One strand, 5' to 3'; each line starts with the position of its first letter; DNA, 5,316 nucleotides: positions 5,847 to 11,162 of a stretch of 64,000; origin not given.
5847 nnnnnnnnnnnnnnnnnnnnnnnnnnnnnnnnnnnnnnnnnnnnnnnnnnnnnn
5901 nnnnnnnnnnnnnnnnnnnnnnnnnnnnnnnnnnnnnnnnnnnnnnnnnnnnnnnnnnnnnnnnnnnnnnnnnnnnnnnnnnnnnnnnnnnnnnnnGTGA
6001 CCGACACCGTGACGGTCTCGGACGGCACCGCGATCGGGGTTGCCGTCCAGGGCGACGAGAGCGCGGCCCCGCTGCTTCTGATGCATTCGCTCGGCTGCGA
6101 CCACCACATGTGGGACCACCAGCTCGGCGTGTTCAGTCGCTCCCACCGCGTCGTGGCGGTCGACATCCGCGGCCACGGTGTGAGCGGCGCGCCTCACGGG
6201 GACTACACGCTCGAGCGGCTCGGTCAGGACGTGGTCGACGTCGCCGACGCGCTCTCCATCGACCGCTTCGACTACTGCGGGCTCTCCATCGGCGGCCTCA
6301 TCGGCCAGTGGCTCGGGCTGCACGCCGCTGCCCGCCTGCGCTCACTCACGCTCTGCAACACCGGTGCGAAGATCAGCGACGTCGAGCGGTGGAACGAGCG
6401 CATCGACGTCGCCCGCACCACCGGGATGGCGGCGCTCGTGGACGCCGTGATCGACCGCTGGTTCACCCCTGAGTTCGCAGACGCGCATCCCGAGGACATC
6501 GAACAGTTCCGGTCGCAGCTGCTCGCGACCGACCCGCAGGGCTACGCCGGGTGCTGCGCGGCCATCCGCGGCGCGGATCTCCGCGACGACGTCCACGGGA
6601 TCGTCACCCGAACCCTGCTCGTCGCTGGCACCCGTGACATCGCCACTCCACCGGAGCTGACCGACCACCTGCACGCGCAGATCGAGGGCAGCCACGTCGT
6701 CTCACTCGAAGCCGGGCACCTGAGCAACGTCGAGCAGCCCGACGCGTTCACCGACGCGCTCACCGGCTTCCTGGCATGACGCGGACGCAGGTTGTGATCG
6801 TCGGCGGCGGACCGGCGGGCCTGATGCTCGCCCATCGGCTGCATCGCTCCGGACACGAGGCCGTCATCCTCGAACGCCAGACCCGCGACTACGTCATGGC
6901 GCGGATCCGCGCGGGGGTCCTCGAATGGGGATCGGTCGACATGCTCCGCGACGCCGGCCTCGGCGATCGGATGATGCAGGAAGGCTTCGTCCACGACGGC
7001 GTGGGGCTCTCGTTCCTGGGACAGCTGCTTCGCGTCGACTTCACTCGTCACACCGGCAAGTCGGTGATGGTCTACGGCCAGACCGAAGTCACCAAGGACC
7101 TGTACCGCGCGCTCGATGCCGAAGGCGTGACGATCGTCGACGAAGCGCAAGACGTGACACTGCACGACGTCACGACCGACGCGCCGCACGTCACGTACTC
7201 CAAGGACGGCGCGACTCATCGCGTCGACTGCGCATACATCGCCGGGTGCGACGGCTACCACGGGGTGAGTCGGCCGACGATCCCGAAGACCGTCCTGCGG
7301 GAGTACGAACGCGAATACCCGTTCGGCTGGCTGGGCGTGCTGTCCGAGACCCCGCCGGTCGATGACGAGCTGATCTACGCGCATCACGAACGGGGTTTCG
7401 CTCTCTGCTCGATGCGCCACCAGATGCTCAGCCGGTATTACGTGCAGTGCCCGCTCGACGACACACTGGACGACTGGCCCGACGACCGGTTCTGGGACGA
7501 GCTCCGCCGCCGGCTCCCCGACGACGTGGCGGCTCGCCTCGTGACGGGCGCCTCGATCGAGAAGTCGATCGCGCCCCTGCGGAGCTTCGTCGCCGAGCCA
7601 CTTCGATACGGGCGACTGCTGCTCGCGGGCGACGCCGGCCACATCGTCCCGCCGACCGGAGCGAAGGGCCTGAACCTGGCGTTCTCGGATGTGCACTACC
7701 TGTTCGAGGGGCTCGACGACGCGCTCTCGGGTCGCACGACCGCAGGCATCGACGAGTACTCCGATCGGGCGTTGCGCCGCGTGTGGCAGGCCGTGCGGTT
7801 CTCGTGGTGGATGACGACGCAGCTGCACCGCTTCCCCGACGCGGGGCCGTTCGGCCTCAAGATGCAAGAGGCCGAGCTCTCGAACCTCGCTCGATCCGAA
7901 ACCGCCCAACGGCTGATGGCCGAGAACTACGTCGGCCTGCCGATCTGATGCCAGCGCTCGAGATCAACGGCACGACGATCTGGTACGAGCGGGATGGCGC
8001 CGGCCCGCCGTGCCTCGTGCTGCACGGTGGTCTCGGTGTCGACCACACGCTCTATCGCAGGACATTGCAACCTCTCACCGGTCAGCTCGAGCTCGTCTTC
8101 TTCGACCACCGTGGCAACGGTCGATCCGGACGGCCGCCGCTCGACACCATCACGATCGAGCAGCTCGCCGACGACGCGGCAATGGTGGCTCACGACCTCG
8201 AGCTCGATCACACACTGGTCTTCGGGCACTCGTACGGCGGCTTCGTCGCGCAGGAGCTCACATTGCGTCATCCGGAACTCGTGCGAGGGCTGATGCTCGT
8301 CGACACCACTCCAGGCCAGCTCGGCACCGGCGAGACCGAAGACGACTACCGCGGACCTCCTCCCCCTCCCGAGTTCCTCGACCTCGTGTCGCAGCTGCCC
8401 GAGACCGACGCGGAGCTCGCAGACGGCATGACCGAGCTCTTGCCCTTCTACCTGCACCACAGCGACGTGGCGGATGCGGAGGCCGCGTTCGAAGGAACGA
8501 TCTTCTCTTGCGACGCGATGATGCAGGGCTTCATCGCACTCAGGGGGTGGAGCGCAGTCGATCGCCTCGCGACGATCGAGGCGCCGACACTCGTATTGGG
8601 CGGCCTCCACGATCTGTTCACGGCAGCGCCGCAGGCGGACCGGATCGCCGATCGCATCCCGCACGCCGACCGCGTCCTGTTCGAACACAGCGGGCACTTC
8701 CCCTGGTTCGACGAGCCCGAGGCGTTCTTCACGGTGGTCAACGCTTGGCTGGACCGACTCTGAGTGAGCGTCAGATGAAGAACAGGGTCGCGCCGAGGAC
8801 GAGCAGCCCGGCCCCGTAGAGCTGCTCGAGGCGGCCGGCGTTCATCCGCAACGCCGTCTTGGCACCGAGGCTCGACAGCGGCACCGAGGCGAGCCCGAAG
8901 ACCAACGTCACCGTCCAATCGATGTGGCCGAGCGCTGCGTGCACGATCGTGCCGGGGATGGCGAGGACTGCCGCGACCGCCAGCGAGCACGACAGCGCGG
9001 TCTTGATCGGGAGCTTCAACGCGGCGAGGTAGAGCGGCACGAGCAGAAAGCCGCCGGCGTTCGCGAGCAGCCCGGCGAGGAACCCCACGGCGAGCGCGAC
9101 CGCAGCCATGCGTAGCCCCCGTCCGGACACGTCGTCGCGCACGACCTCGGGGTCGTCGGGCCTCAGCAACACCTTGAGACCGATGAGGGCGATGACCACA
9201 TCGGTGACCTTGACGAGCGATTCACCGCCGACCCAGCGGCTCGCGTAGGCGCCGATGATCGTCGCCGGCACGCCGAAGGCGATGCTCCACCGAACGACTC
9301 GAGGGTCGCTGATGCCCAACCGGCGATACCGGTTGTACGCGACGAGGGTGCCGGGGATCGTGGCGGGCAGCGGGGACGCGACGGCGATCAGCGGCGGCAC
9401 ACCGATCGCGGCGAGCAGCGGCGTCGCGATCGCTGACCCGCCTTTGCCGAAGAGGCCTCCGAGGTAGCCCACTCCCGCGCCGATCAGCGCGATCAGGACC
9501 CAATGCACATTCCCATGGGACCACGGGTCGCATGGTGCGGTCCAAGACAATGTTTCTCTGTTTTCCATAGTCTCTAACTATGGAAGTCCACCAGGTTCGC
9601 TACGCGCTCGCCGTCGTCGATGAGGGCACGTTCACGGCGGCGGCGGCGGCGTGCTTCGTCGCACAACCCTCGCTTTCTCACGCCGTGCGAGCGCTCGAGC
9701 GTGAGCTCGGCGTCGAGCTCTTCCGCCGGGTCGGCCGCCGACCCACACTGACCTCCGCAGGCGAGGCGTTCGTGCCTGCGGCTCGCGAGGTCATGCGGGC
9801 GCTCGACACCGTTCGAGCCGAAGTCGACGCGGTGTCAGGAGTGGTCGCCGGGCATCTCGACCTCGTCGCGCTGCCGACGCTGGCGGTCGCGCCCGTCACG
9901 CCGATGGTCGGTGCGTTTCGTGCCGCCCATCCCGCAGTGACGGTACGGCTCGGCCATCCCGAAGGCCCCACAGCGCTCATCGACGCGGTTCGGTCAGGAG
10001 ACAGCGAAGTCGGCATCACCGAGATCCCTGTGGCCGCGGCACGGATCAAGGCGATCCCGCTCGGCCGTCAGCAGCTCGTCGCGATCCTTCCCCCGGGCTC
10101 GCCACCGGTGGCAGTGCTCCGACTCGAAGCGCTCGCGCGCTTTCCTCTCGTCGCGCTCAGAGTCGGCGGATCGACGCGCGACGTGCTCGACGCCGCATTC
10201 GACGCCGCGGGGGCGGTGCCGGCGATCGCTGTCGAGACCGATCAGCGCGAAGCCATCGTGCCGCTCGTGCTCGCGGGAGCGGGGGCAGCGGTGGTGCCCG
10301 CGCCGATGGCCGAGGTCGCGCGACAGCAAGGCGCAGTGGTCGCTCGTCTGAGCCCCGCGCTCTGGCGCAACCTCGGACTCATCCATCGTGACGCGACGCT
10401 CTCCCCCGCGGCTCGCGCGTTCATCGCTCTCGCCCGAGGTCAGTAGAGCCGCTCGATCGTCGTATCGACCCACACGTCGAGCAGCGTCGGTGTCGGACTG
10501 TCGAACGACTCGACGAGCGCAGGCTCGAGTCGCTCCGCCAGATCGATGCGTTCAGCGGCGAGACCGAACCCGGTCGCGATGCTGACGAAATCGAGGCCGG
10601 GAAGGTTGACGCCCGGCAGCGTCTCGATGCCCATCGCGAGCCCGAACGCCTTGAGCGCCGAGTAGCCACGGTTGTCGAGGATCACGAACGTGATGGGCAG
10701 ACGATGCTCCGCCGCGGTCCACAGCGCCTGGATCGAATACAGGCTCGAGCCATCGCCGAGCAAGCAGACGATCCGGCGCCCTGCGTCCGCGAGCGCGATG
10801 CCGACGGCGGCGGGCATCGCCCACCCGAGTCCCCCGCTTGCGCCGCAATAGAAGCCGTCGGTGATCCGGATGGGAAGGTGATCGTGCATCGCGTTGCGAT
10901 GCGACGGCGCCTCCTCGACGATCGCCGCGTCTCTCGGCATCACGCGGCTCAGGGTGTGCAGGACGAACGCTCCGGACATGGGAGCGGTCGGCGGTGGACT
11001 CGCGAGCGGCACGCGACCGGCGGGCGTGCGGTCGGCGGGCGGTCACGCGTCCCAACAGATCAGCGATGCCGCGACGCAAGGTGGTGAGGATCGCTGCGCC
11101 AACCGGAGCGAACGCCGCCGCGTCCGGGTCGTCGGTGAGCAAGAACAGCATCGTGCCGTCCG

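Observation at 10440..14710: Ligase / DpgC-like / benzoylformate-decarboxylase-like triad next to pobA-pca: candidate aerobic arylacetate-to-aryl-aldehyde route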

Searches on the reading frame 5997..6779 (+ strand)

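Call 59: search_protein_families(library=ncbifam, proteins=[window:5997-6779:+], max_evalue=1e-10)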
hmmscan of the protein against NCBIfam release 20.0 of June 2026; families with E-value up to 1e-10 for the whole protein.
window:5997-6779:+ (260 aa): 15 families
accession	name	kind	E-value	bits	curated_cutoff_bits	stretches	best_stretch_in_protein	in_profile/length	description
TIGR02427.1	protocat_pcaD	equivalog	2e-87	292.8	255.85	1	17-259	6-250/251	3-oxoadipate enol-lactonase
NF051488.1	bifunc_PcaDC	exception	6.4e-81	272.4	390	1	15-259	4-250/375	bifunctional 3-oxoadipate enol-lactonase/4-carboxymuconolactone decarboxylase PcaDC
NF051487.1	bifunc_PcaCD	exception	3.8e-62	210.7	430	1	17-260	166-412/413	bifunctional 4-carboxymuconolactone decarboxylase/3-oxoadipate enol-lactonase PcaCD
TIGR03611.1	RutD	equivalog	1.1e-24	87.2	238.5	1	19-260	9-256/258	pyrimidine utilization protein D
TIGR01738.1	bioH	equivalog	3.9e-20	72.5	206.95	1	24-258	5-244/245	pimeloyl-ACP methyl ester esterase BioH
NF011457.0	PRK14875.1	equivalog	7.7e-19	67.9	307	1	9-121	118-230/372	acetoin dehydrogenase dihydrolipoyllysine-residue acetyltransferase subunit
NF004514.1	PRK05855.1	equivalog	2.8e-18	65.8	455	1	4-90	3-91/578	SDR family oxidoreductase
NF052610.1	macro_16_ester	equivalog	3.9e-16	59.2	420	1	1-127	1-132/281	alpha/beta fold macrolide esterase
TIGR03695.1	menH_SHCHC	equivalog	1.6e-15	57.3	208.55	1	25-259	4-251/252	2-succinyl-6-hydroxy-2,4-cyclohexadiene-1-carboxylate synthase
TIGR01250.1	pro_imino_pep_2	subfamily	4.7e-14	52.6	167.65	0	2-147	4-150/288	proline iminopeptidase-family hydrolase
TIGR03056.1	bchO_mg_che_rel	equivalog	6.3e-14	51.6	172.55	0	18-119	23-125/278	alpha/beta fold hydrolase BchO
NF050089.1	i_nPHAscl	equivalog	4.5e-13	48.9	300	0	20-122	15-117/288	intracellular short-chain-length polyhydroxyalkanoate depolymerase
NF041759.1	mac_hydro_EstT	equivalog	7.1e-13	48.4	450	0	19-124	18-128/278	macrolide hydrolase EstT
NF053693.1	esterase_mleCBF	exception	1.8e-11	44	564.5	0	23-123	24-128/279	CBF family alpha/beta fold macrolide esterase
NF053684.1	esterase_mleBCA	exception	7.9e-11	41.6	570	0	1-128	1-133/281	BCA family alpha/beta fold macrolide esterase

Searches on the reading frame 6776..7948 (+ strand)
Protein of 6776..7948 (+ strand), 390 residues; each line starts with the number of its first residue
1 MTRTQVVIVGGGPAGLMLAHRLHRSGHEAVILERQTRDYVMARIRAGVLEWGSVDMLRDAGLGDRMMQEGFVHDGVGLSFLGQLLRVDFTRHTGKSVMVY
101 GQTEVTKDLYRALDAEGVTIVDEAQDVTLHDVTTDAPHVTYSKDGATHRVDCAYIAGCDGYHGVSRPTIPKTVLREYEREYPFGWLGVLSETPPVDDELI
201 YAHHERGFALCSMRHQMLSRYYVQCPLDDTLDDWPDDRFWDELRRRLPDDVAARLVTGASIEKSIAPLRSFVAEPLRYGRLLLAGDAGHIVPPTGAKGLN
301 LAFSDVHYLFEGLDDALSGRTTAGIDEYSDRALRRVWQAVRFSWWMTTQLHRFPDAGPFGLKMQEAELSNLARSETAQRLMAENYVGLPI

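Call 59: search_protein_families(library=ncbifam, proteins=[window:6776-7948:+], max_evalue=1e-10)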
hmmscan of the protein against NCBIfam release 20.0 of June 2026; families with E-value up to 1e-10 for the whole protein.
window:6776-7948:+ (390 aa): 21 families
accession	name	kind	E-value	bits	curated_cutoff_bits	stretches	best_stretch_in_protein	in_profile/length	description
TIGR02360.1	pbenz_hydroxyl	equivalog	3.1e-190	632.1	538.7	1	3-389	2-389/390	4-hydroxybenzoate 3-monooxygenase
NF006091.0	PRK08243.1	subfamily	1.3e-177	590.5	351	1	3-390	2-390/393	4-hydroxybenzoate 3-monooxygenase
NF004829.0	PRK06183.1-3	subfamily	1.3e-24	86.9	390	1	2-344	7-354/520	bifunctional 3-(3-hydroxy-phenyl)propionate/3-hydroxycinnamic acid hydroxylase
NF033145.1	rif_monoox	equivalog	1.8e-22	79.9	800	1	5-328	2-319/472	rifampin monooxygenase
NF006092.0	PRK08244.1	equivalog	1.6e-20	73.3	644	1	4-166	3-162/494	monooxygenase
NF004831.0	PRK06183.1-5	equivalog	1e-19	70.4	546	1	3-342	8-345/568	bifunctional 3-(3-hydroxy-phenyl)propionate/3-hydroxycinnamic acid hydroxylase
TIGR01988.1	Ubi-OHases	subfamily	1.2e-19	70.4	224.65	0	230-343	232-338/387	ubiquinone biosynthesis hydroxylase, UbiH/UbiF/VisC/COQ6 family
NF005303.0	PRK06834.1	subfamily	1.2e-19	70.3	625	1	2-166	2-159/488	hypothetical protein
NF004780.0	PRK06126.1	subfamily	1.2e-18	66.7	445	0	2-96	7-100/552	hypothetical protein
NF006002.0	PRK08132.1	subfamily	8.7e-18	64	416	0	3-166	25-190/552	FAD-dependent oxidoreductase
NF004832.0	PRK06184.1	subfamily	1.1e-17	64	476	1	2-329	5-334/506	hypothetical protein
NF005612.0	PRK07364.1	equivalog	4.9e-17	61.5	487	0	3-164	18-182/415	FAD-dependent hydroxylase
NF005313.0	PRK06847.1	subfamily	2e-16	59.9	372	1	4-343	5-344/375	hypothetical protein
NF005691.0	PRK07494.1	equivalog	2.6e-16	59.2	459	0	263-319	265-321/404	UbiH/UbiF family hydroxylase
NF005452.0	PRK07045.1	equivalog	3.2e-14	52.6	397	1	4-323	6-329/388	putative monooxygenase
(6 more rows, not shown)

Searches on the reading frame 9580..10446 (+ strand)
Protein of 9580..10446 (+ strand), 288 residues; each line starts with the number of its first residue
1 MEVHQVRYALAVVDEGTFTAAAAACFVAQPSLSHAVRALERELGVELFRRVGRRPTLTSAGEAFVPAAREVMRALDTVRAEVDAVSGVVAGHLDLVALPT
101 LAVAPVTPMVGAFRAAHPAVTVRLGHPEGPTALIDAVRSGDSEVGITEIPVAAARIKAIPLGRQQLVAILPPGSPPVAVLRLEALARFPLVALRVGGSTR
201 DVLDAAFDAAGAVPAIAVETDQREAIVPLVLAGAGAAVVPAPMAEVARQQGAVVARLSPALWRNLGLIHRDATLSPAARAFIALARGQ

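Call 5: search_protein_families(library=pfam, proteins=[window:9580-10446:+])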
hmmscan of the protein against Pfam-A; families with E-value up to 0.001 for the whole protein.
window:9580-10446:+ (288 aa): 2 families
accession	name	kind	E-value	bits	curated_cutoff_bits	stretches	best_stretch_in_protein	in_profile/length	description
PF03466.25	LysR_substrate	-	2.9e-36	125.3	28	1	88-286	3-205/209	LysR substrate binding domain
PF00126.33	HTH_1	-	4.3e-20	71.9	26.6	1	4-62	2-60/60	Bacterial regulatory helix-turn-helix protein, lysR family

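Call 6: search_protein_families(library=ncbifam, proteins=[window:9580-10446:+])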
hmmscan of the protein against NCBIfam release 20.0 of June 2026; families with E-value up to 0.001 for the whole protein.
window:9580-10446:+ (288 aa): 51 families (the best 25 are shown)
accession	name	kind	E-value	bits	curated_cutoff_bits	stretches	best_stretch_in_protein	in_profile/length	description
NF008416.0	PRK11242.1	equivalog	1.3e-41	142.9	277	1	1-286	1-288/300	transcriptional regulator CynR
NF047520.1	trans_act_CidR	equivalog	1.2e-39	136.2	415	1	1-285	1-288/292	cidABC operon transcriptional activator CidR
NF053705.1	TransRegGltCGpos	equivalog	1.5e-36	126.2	350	1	1-282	1-286/300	glutamate biosynthesis transcriptional regulator GltC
TIGR03339.1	phn_lysR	subfamily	5.9e-33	114.3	341.1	1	10-253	6-245/279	aminoethylphosphonate catabolism associated LysR family transcriptional regulator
NF040786.1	LysR_Sec_metab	equivalog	4.4e-29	101.4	250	1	1-285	1-294/298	selenium metabolism-associated LysR family transcriptional regulator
NF045775.1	acetoin_reg_AlsR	exception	1.5e-27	96.9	430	1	1-248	1-251/290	acetoin biosynthesis transcriptional regulator AlsR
NF047711.1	PutUtilRegPtrR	equivalog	4.3e-27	94.9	400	1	1-284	1-281/283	putrescine utilization regulator PtrR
NF008722.0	PRK11716.1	equivalog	6.9e-27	94.2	246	1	1-243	1-245/293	HTH-type transcriptional activator IlvY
NF009326.0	PRK12681.1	equivalog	2.3e-26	93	436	1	1-253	1-256/324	HTH-type transcriptional regulator CysB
NF052633.1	LysR_TF_PsrA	exception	2.4e-25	89.1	540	1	11-274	15-280/297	L-proline-binding transcription factor PsrA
NF009327.0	PRK12684.1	subfamily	5e-25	88.4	402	1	1-239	1-243/313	CysB family HTH-type transcriptional regulator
NF008410.0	PRK11233.1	equivalog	3.4e-24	85.5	309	1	1-281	1-283/305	nitrogen assimilation transcriptional regulator NAC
NF007439.0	PRK09986.1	equivalog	4.1e-24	85.5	290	1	3-283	9-292/296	LysR family transcriptional regulator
NF007385.0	PRK09906.1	equivalog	1.8e-22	79.8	356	1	1-283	1-285/296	DNA-binding transcriptional regulator HcaR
NF009324.0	PRK12679.1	equivalog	9.6e-22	77.5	491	1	17-243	18-247/316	HTH-type transcriptional regulator Cbl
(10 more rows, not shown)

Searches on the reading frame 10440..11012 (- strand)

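Call 5: search_protein_families(library=pfam, proteins=[window:10440-11012:-])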
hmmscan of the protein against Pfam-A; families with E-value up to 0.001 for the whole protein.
window:10440-11012:- (190 aa): 1 family
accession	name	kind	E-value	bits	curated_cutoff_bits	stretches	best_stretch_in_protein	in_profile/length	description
PF02775.26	TPP_enzyme_C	-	1.6e-27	96.6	21.9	1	41-180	8-151/151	Thiamine pyrophosphate enzyme, C-terminal TPP binding domain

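Call 6: search_protein_families(library=ncbifam, proteins=[window:10440-11012:-])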
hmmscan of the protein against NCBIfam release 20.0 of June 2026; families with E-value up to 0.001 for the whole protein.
window:10440-11012:- (190 aa): 54 families (the best 25 are shown)
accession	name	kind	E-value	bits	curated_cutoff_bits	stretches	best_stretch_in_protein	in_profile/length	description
NF005485.1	PRK07092.1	equivalog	7.2e-68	229.6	493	1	6-184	342-520/523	benzoylformate decarboxylase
NF005760.0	PRK07586.1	equivalog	3.2e-31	108.9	363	1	6-181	331-513/514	acetolactate synthase large subunit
NF005712.0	PRK07524.1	subfamily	1.9e-24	86.1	500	1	60-184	408-531/536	5-guanidino-2-oxopentanoate decarboxylase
NF006052.0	PRK08199.1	subfamily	7.9e-23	80.6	539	1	15-184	370-539/559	thiamine pyrophosphate protein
NF006203.0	PRK08327.1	equivalog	9e-23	80.6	456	1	10-172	385-554/571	thiamine pyrophosphate-requiring protein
NF006122.0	PRK08266.1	subfamily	3e-21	75.5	571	1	18-183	359-525/543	hypothetical protein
NF006016.1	PRK08155.1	equivalog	1e-20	73.7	870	1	2-185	350-535/554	acetolactate synthase large subunit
NF006524.0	PRK08978.1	equivalog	1.5e-20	73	738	1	12-185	352-527/548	acetolactate synthase 2 catalytic subunit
NF009122.0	PRK12474.1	subfamily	4.5e-20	71.9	835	1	7-179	336-515/518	hypothetical protein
TIGR00118.1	acolac_lg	equivalog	2.2e-19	69.3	538.35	1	16-185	365-537/557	biosynthetic-type acetolactate synthase large subunit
NF004919.0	PRK06276.1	equivalog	5.6e-18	64.6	866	1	41-184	395-540/582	acetolactate synthase large subunit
NF005114.0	PRK06546.1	equivalog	6.4e-17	61.3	893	1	60-185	408-532/578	pyruvate dehydrogenase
NF005470.0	PRK07064.1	equivalog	3.7e-16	59.3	495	1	19-181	365-528/552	thiamine pyrophosphate-binding protein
NF006319.0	PRK08527.1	equivalog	6.7e-16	57.8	905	1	15-185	369-541/565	acetolactate synthase large subunit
NF006378.0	PRK08617.1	equivalog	6.9e-16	57.7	510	1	61-183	418-539/556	acetolactate synthase AlsS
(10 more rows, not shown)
